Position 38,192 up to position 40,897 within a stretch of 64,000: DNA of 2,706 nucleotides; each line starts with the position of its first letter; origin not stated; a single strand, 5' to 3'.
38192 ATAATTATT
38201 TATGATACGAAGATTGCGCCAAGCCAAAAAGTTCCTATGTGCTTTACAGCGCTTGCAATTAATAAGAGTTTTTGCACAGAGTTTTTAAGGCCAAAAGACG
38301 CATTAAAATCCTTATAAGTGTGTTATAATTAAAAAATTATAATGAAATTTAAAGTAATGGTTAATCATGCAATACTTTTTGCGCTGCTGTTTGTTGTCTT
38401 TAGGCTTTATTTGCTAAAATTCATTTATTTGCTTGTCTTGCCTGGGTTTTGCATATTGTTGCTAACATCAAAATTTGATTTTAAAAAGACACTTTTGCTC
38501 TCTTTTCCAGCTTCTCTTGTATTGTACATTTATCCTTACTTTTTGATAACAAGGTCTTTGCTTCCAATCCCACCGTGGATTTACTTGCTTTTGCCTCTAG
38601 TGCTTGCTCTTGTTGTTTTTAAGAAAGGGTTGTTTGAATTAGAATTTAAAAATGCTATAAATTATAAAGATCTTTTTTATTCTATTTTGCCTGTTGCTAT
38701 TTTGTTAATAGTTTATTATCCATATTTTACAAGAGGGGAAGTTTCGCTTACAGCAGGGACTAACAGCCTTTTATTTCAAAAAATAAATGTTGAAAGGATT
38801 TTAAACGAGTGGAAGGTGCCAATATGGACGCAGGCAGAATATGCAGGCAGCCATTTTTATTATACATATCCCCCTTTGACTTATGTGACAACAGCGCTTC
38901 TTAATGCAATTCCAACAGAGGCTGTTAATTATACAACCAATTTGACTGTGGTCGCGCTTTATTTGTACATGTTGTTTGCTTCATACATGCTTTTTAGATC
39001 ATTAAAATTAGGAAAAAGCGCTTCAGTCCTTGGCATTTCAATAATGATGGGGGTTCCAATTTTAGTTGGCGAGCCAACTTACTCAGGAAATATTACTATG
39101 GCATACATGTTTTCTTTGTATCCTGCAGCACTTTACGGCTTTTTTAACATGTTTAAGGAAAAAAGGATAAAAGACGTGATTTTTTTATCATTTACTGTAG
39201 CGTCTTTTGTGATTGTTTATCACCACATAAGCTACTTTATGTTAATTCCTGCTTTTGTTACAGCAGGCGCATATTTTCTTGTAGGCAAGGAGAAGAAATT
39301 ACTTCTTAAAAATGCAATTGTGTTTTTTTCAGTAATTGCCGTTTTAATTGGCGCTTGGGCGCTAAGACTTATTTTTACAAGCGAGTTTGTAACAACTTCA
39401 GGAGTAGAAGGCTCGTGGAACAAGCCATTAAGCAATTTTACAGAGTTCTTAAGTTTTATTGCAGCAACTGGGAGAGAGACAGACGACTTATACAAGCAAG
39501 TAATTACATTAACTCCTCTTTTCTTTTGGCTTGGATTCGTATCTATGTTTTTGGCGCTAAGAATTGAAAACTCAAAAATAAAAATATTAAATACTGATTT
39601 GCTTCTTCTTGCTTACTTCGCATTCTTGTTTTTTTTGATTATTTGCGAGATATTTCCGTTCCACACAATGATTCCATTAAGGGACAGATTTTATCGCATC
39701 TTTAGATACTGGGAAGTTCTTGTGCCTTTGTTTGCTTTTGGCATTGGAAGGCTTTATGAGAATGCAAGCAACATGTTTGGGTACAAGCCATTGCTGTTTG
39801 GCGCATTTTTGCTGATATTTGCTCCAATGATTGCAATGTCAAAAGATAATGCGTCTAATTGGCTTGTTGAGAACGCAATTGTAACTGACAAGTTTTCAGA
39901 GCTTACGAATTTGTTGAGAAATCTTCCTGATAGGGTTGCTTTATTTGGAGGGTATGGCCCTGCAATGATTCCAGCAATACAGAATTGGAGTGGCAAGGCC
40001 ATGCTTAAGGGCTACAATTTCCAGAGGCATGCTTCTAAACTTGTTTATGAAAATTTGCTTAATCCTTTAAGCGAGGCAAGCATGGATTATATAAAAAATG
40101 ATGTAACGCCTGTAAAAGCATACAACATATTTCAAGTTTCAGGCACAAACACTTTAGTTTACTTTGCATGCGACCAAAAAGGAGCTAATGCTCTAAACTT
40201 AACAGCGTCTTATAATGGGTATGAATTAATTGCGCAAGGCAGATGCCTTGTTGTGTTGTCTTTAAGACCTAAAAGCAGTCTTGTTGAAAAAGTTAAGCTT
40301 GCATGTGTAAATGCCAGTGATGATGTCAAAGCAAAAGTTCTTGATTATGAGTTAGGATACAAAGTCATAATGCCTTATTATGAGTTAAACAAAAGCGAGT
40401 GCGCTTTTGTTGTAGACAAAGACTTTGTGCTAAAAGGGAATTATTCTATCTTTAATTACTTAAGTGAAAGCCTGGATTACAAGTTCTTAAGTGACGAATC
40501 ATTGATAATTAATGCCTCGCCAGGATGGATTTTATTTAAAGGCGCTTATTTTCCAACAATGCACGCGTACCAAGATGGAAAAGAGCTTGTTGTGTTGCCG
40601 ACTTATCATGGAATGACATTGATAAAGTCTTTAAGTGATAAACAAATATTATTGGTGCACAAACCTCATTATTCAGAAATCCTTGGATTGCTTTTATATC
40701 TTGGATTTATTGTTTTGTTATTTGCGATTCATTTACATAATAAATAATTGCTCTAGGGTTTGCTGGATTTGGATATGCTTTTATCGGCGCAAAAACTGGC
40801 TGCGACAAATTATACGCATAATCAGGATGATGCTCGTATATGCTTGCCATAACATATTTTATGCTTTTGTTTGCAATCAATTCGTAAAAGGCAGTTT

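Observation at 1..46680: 46-kb glycosylation super-locus with eight GT-C-type polytopic enzymes, suggesting glycan assembly largely on the outer membrane face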

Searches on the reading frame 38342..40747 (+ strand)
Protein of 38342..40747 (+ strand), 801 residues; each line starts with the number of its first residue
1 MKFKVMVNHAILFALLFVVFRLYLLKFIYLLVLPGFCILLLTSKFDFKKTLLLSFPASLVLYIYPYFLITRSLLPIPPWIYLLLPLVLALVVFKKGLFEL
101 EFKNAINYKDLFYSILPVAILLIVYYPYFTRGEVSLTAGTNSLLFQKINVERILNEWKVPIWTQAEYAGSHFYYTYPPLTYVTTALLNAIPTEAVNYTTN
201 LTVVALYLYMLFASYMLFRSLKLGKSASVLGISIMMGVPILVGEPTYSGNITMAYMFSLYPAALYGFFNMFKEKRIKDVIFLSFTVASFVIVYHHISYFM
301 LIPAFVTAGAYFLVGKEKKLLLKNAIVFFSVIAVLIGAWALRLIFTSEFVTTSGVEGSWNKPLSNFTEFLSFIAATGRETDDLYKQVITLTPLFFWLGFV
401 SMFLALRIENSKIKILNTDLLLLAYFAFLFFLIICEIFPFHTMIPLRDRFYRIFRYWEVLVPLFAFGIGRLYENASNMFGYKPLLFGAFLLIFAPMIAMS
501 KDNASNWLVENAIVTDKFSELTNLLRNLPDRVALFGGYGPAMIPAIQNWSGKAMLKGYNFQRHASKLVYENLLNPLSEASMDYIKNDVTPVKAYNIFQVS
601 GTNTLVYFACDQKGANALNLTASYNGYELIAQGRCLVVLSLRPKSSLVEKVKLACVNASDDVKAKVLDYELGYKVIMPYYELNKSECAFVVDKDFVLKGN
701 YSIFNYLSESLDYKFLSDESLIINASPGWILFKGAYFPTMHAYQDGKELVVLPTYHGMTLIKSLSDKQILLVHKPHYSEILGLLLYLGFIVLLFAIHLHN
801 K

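Call 3: search_protein_families(library=pfam, proteins=[window:38342-40747:+], max_evalue=0.01)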
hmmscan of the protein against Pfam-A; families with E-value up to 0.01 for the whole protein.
window:38342-40747:+ (801 aa): 0 families

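Call 7: search_protein_families(library=ncbifam, proteins=[window:38342-40747:+], max_evalue=0.1)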
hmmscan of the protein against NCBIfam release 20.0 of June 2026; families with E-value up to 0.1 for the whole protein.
window:38342-40747:+ (801 aa): 0 families

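Call 12: search_solved_structures(query=window:38342-40747:+, max_evalue=10)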
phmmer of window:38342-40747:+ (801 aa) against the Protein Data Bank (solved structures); distinct sequences matched with E-value up to 10: 1.
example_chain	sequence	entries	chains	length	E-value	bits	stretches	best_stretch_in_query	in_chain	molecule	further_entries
1rhi_1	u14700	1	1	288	1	11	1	150-208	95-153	HUMAN RHINOVIRUS 3 COAT PROTEIN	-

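Call 13: find_homologous_proteins(query=window:38342-40747:+)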
Query window:38342-40747:+ (801 aa): 5 proteins with E <= 0.001 among 8000 candidates.
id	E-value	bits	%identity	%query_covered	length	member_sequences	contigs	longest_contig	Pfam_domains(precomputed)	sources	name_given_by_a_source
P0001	0.0e+0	1759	100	99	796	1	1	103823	-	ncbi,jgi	-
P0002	0.0e+0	1140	63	100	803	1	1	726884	-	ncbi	-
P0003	2.1e-262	891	52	99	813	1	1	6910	-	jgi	-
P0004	5.8e-168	579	39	98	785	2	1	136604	-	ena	-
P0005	1.0e-160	555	39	99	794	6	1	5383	-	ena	-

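Call 16: find_encoding_contigs(protein=P0002, flank=10000, max_places=3)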
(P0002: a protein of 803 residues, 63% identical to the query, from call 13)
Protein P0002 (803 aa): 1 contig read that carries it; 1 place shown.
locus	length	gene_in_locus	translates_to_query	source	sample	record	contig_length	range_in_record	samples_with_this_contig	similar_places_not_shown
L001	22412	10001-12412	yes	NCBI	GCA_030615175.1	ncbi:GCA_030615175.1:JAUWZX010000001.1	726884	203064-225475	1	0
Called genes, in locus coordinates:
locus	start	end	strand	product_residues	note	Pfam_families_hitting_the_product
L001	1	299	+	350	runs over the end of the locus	PF13439:Glyco_transf_4, PF00534:Glycos_transf_1, PF13692:Glyco_trans_1_4, PF13524:Glyco_trans_1_2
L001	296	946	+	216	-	PF13489:Methyltransf_23, PF08242:Methyltransf_12 (faint)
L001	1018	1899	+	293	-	PF00535:Glycos_transf_2, PF10111:Glyco_tranf_2_2, PF13506:Glyco_transf_21 (weak), PF13641:Glyco_tranf_2_3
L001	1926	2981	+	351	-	PF13439:Glyco_transf_4, PF13579:Glyco_trans_4_4, PF00534:Glycos_transf_1, PF13692:Glyco_trans_1_4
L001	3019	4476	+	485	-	PF01943:Polysacc_synt, PF01554:MatE (faint), PF13440:Polysacc_synt_3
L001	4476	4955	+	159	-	PF01613:Flavin_Reduct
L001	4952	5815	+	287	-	PF04015:DUF362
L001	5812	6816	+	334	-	PF01408:GFO_IDH_MocA, PF02826:2-Hacid_dh_C (weak), PF02894:GFO_IDH_MocA_C, PF22725:GFO_IDH_MocA_C3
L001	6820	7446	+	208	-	PF13489:Methyltransf_23, PF13847:Methyltransf_31 (faint)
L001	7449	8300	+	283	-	PF00535:Glycos_transf_2, PF13641:Glyco_tranf_2_3, PF13506:Glyco_transf_21, PF13632:Glyco_trans_2_3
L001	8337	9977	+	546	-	PF02366:PMT, PF13231:PMT_2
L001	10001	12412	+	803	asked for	-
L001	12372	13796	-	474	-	PF03901:Glyco_transf_22, PF13231:PMT_2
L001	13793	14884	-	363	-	PF00953:Glycos_transf_4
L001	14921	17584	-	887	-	PF02516:STT3, PF13231:PMT_2 (weak)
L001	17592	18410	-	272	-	PF01944:SpoIIM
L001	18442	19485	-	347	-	PF01637:ATPase_2, PF13191:AAA_16 (weak), PF07693:KAP_NTPase (faint), PF13401:AAA_22, PF00004:AAA (weak), PF22703:Cdc6_lid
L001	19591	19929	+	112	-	-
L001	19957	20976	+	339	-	PF00752:XPG_N, PF00867:XPG_I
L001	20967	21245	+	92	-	PF00708:Acylphosphatase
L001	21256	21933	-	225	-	PF05552:MS_channel_1st_1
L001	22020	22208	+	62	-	PF02597:ThiS (weak)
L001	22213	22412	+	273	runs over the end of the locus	PF01171:ATP_bind_3, PF16503:zn-ribbon_14 (weak)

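Call 27: find_related_loci(query=A1, collection=genome_contigs, flank=10000)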
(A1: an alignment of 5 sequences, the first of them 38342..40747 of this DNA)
Query A1 (801 aa) in genome_contigs; peptide patterns used: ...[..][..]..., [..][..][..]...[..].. (x = any residue, [..] = any of these).
65 stretches matched a pattern; 2 encode a relative of the query (tblastn E <= 1e-3); 2 distinct loci.
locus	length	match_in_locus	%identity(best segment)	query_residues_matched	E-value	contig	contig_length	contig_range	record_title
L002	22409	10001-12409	63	1-801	0e+0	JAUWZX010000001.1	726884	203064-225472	MAG: Candidatus Parvarchaeota archaeon isolate CSMAG_2747 CSMAG_2747_k141_681695_length_726884_cov_40.1155, whole genome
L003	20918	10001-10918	24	463-784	2e-11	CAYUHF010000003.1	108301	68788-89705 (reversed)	MAG TPA_asm: uncultured Methanosarcinales archaeon isolate SRP332253_co2_76 genome assembly, contig: NODE_112_length_108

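Call 32: search_protein_representatives(alignment_id=A1)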
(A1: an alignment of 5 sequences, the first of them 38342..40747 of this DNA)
Query: 5 sequences, 801 profile positions. Proteins with E-value up to 0.001 (for the whole library): 129; up to 1e-10: 52; up to 1e-30: 26. The best 129 are listed.
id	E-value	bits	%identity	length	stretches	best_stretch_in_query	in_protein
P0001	0.0e+00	1352.4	-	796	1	6-801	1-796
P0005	0.0e+00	1244.9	-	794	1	1-797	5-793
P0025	8.2e-254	861.3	-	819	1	8-793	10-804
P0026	1.7e-253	860.3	-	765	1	1-794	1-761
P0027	2.8e-163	561.9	-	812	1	4-798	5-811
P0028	3.7e-107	376.3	-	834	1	10-799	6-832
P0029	4.7e-92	326.3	-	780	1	10-732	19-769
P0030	1.9e-90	321.0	-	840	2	17-697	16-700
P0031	1.7e-89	317.9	-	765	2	8-650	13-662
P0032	1.1e-86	308.5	-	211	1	581-801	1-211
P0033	1.6e-84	301.4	-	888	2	10-725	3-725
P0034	1.1e-79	285.5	-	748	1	9-671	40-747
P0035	3.5e-69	250.7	-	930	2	11-725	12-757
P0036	9.4e-67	242.6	-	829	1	3-797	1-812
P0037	7.9e-65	236.3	-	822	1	12-792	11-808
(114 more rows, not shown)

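Call 36: search_solved_structures(query=A3, max_evalue=10, show_alignments=1)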
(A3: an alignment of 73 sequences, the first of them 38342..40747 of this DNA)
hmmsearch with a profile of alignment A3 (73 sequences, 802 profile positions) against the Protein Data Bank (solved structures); distinct sequences matched with E-value up to 10: 9.
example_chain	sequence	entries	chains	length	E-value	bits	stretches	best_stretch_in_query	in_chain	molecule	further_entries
6w98_A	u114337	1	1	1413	2.8e-11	45.4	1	155-529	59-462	F5/8 type C domain-containing protein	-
6wbx_A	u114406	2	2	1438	2.8e-11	45.4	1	155-529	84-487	DUF3367 domain-containing protein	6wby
8if8_C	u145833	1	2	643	2.1e-05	26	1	161-505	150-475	Galactan 5-O-arabinofuranosyltransferase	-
9ivk_A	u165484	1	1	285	0.037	15.3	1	361-428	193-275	HBC599 membrane protein binder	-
8i9p_Lh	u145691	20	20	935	0.062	14.5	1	200-534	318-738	dolichyl-diphosphooligosaccharide--protein glycotransferase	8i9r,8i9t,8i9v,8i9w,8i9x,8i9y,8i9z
6b87_A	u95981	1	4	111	0.19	12.9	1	311-397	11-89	TMHC2_E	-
9lli_O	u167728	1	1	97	0.93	10.6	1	380-431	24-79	De novo designed GPCR exoframe modulator targeting TM1/2/4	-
6z16_G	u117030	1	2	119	3.5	8.7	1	16-75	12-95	Multisubunit Na+/H+ antiporter, G subunit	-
8ibu_R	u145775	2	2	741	5.7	8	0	284-346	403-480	Soluble cytochrome b562,Motilin receptor,Fusion tag | Soluble cytochrome b562,Motilin receptor,Soluble cytochrome b562, motilin receptor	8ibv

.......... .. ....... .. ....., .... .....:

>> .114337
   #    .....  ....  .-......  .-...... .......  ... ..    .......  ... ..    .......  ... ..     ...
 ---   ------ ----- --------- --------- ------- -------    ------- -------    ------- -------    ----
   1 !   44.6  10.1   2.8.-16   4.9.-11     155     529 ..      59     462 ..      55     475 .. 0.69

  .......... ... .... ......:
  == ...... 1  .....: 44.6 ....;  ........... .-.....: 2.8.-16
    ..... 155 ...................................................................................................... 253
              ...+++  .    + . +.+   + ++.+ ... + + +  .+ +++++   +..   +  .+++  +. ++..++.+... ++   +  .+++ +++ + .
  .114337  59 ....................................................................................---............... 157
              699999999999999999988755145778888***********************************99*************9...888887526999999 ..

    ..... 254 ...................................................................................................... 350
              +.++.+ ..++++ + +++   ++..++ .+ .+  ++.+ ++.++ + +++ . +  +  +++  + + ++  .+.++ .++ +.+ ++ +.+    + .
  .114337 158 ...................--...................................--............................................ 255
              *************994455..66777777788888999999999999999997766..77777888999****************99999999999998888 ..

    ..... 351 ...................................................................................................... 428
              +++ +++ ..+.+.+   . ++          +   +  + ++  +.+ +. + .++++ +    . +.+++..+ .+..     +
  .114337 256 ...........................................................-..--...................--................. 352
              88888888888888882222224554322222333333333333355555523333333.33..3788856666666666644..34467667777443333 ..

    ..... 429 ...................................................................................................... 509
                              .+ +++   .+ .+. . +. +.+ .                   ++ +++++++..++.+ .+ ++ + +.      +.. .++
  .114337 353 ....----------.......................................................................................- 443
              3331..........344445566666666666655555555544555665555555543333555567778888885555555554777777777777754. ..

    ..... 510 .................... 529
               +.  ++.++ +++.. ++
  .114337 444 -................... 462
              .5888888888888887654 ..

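Call 37: find_homologous_proteins(query=A3, max_evalue=0.00001)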
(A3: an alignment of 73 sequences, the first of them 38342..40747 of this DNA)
Query A3 (73 sequences) (801 aa, profile of the alignment): 127 proteins with E <= 0.00001 among 8000 candidates; the best 120 are listed.
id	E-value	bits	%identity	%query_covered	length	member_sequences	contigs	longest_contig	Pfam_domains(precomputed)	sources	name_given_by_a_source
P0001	3.0e-212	725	100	99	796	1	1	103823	-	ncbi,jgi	-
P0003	4.2e-209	715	52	99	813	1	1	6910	-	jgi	-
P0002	9.7e-206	704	63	100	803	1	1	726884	-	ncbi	-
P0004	1.0e-202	694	39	98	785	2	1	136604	-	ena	-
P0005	1.6e-195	670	39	99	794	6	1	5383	-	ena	-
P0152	1.0e-66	244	-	-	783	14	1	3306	PF09586.17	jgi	jgi:hypothetical protein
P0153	6.8e-63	231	35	4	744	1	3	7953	PF09586.17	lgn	-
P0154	2.7e-61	226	-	-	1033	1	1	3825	PF10131.16,PF09586.17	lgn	-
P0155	1.5e-51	194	-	-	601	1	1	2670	PF10131.16,PF09586.17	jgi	jgi:hypothetical protein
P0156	7.1e-51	191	-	-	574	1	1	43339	PF10131.16,PF09586.17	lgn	-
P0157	2.3e-48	183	-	-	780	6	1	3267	PF09586.17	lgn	-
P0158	1.6e-46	177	22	18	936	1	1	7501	PF09586.17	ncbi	-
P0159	5.5e-44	169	-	-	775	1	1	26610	PF09586.17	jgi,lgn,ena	-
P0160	2.4e-43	166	-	-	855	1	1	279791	PF09586.17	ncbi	-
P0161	3.6e-43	166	-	-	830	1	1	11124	PF09586.17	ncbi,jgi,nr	ncbi:MAG: YfhO family protein [Chlorobi bacterium]|nr:YfhO family protein [Chlorobiota bacterium]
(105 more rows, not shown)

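Call 53: predict_structure(alignment_id=A4)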
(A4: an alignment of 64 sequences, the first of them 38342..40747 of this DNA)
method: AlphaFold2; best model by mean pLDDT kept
length: 801 residues; sequences in the alignment: 64
mean_pLDDT: 88.9   pTM: 0.92
mean pLDDT of the five models: 88.9, 87.4, 87.0, 86.2, 85.9
residues with pLDDT >= 90: 536; 70-90: 199; 50-70: 63; < 50: 3
segments of 3 or more residues with pLDDT < 50: none
pLDDT, mean of each block of 10 residues (from residue 1): 92 94 96 97 94 97 95 91 96 95 94 95 91 77 89 95 88 84 95 91 96 98 97 94 87 93 97 93 95 83 92 90 92 86 86 67 78 67 72 91 86 91 93 78 66 68 96 94 94 93 71 59 75 76 64 78 87 84 84 97 91 90 95 89 96 95 95 96 95 93 87 94 97 96 98 97 98 93 92 89 78
secondary structure, 60 per line:
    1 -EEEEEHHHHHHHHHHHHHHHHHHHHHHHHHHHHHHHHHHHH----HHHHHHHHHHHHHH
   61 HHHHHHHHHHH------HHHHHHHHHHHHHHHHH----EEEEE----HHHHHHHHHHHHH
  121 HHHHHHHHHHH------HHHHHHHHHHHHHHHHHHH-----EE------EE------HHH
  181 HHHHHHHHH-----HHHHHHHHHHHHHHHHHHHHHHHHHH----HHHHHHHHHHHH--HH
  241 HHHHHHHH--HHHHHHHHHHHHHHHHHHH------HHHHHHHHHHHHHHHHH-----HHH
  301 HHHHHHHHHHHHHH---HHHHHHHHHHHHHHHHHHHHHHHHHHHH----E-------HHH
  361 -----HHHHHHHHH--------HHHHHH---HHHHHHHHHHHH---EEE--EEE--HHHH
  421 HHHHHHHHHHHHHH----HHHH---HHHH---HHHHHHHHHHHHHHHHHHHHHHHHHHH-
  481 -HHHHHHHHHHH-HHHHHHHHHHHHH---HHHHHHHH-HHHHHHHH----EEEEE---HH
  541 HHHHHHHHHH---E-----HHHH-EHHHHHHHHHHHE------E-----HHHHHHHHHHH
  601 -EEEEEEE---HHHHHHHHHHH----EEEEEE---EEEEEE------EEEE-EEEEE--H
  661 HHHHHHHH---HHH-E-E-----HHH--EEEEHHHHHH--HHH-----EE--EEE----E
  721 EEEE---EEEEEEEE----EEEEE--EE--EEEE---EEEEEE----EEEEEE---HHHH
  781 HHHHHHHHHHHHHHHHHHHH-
elements in order (helices of 4 or more, strands of 3 or more residues): E2-6 H7-42 H47-71 H78-94 E99-103 H108-131 H138-156 H178-189 H195-220 H225-236 H239-248 H251-269 H276-292 H298-314 H318-345 H366-374 H383-388 H392-403 E407-409 E412-414 H417-434 H439-442 H446-449 H453-479 H482-492 H494-506 H510-517 H519-526 E531-535 H539-550 H560-563 H566-576 H590-600 E602-608 H612-622 E627-632 E636-641 E648-651 E653-657 H660-668 E689-692 H693-698 E713-715 E720-724 E728-735 E740-744 E751-754 E758-763 E768-773 H777-800

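Call 56: fold_search(model_id=the predicted structure, library=pdb)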
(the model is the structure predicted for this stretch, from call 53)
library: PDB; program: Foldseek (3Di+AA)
matches with E <= 10: 461; with E <= 0.001: 15
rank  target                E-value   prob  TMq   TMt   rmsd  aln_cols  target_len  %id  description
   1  6w98_A                9.2e-10  1.00  0.44  0.29  19.2       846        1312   11  Single-Particle Cryo-EM Structure of Arabinofuranosyltransferase AftD from Mycobacteria (released 2020-05-13)
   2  7oci_F                4.3e-08  1.00  0.45  0.55   9.4       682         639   11  Cryo-EM structure of yeast Ost6p containing oligosaccharyltransferase complex (released 2022-02-16)
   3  6ezn_F                4.3e-08  1.00  0.44  0.53  13.1       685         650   11  Cryo-EM structure of the yeast oligosaccharyltransferase (OST) complex (released 2018-01-17)
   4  6s7o_A                5.5e-08  1.00  0.42  0.50  11.7       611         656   12  Cryo-EM structure of human oligosaccharyltransferase complex OST-A (released 2019-12-18)
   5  6wby                  7.9e-08  1.00  0.43  0.30  19.6       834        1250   10  Single-Particle Cryo-EM Structure of Arabinofuranosyltransferase AftD from Mycobacteria, Mutant R1389S Class 2 (released 2020-05-13)
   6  8pn9_A                1.2e-07  1.00  0.41  0.48   9.1       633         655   13  Structure of human oligosaccharyltransferase OST-A complex bound to NGI-1 (released 2024-05-08)
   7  8b6l_I                1.8e-07  1.00  0.44  0.50  11.9       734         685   11  Subtomogram average of the human Sec61-TRAP-OSTA-translocon (released 2022-12-07)
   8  8agb_A                2.0e-07  1.00  0.43  0.52  11.6       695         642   12  Structure of yeast oligosaccharylransferase complex with lipid-linked oligosaccharide bound (released 2022-12-07)
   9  6wbx                  5.3e-07  1.00  0.37  0.25  21.4       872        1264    9  Single-Particle Cryo-EM Structure of Arabinofuranosyltransferase AftD from Mycobacteria, Mutant R1389S Class 1 (released 2020-05-13)
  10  6gxc_A                6.9e-07  1.00  0.40  0.44  18.9       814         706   12  Bacterial oligosaccharyltransferase PglB in complex with an inhibitory peptide and a reactive lipid-linked oligosaccha (released 2018-11-14)
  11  9n9j_I                8.3e-07  1.00  0.44  0.49  10.2       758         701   11  Structure of a GRP94 folding intermediate engaged with a CCDC134- and FKBP11-bound secretory translocon (released 2025-11-19)
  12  6s7t_A                8.6e-07  1.00  0.36  0.40   9.4       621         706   11  Cryo-EM structure of human oligosaccharyltransferase complex OST-B (released 2019-12-18)
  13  7zlg_A                9.0e-07  1.00  0.32  0.37  12.4       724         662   12  Cryo-EM structure of C-mannosyltransferase CeDPY19, in complex with acceptor peptide and bound to CMT2-Fab and anti-Fa (released 2023-01-11)
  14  5ogl_A                1.2e-06  1.00  0.40  0.44  19.4       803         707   12  Structure of bacterial oligosaccharyltransferase PglB in complex with an acceptor peptide and an lipid-linked oligosac (released 2017-10-25)
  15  3rce_A                1.5e-06  1.00  0.37  0.43  18.4       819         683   13  Bacterial oligosaccharyltransferase PglB (released 2011-06-15)
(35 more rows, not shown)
